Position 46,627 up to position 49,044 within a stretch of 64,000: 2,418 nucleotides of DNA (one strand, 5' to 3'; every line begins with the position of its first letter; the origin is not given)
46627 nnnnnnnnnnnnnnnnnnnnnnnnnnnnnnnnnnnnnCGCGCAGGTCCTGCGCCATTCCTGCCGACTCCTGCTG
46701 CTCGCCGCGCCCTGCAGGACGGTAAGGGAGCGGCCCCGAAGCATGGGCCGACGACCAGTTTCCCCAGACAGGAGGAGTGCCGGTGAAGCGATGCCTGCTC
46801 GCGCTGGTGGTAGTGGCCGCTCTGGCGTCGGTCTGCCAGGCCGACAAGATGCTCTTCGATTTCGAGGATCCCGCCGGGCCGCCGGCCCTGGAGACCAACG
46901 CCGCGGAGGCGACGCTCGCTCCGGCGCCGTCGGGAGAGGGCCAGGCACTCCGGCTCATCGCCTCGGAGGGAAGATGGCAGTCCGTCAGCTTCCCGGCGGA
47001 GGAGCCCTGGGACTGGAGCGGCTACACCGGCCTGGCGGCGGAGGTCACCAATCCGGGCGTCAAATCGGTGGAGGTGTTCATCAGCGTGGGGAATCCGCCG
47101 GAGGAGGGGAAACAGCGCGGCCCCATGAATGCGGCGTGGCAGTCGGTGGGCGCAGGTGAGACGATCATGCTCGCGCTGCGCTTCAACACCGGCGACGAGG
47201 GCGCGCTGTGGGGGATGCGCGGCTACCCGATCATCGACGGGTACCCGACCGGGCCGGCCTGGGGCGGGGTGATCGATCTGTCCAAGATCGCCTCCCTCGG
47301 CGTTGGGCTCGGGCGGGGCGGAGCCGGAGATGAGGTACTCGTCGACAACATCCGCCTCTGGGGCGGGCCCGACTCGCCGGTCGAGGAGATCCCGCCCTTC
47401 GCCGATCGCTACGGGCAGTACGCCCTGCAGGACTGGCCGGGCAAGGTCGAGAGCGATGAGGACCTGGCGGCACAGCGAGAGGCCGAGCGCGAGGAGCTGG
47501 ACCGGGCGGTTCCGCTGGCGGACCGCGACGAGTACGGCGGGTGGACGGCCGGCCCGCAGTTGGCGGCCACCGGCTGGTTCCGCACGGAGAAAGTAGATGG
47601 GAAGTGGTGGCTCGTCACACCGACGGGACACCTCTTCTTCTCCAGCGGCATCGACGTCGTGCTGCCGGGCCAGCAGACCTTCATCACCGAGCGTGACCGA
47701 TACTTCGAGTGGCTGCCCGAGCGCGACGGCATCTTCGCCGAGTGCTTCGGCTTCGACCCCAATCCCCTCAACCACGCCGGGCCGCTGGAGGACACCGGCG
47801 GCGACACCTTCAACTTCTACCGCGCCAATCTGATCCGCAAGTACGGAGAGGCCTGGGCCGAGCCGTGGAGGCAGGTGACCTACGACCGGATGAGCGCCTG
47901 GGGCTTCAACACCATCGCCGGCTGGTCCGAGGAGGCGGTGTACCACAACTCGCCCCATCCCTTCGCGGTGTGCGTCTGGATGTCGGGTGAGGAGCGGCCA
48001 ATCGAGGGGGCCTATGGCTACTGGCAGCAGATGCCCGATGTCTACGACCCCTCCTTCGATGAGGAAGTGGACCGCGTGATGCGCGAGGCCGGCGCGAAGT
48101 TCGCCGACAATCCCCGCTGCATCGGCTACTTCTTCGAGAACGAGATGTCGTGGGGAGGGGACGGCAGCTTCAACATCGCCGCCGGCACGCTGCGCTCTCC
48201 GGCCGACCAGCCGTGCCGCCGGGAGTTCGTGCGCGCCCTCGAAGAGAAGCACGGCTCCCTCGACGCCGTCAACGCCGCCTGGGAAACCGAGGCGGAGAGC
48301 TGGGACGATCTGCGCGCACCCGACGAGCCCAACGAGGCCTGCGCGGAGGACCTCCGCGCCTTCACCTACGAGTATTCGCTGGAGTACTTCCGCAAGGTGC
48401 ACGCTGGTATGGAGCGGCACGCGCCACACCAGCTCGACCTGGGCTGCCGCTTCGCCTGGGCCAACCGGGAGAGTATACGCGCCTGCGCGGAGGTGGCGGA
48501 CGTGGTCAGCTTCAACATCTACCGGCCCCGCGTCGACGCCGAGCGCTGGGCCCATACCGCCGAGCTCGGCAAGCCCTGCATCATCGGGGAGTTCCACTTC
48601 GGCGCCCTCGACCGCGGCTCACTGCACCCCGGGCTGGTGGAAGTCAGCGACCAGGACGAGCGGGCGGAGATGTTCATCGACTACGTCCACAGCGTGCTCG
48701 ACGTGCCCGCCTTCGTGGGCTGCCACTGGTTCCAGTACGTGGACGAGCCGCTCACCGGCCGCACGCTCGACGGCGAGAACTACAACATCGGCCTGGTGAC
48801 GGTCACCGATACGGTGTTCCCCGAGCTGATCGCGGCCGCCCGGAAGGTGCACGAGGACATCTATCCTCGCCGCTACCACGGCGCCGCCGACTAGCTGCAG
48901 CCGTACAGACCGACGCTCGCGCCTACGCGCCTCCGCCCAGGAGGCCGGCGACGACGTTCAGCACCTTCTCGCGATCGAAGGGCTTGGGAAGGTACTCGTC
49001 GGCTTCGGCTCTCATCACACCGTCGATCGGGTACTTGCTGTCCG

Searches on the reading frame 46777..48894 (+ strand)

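Call 71: search_protein_families(library=padloc, proteins=[window:46777-48894:+], max_evalue=0.001)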
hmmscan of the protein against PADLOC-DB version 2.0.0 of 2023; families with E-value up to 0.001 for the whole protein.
window:46777-48894:+ (705 aa): 0 families

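Call 72: search_protein_families(library=pfam, proteins=[window:46777-48894:+], max_evalue=0.001)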
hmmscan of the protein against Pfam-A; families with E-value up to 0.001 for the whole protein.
window:46777-48894:+ (705 aa): 2 families
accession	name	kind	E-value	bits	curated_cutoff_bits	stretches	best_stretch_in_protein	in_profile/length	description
PF17992.7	Agarase_CBM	-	6.1e-08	32.9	26.3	1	28-112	1-87/178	Agarase CBM like domain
PF02449.21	Glyco_hydro_42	-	0.00012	22.1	21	1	424-583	105-263/376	Beta-galactosidase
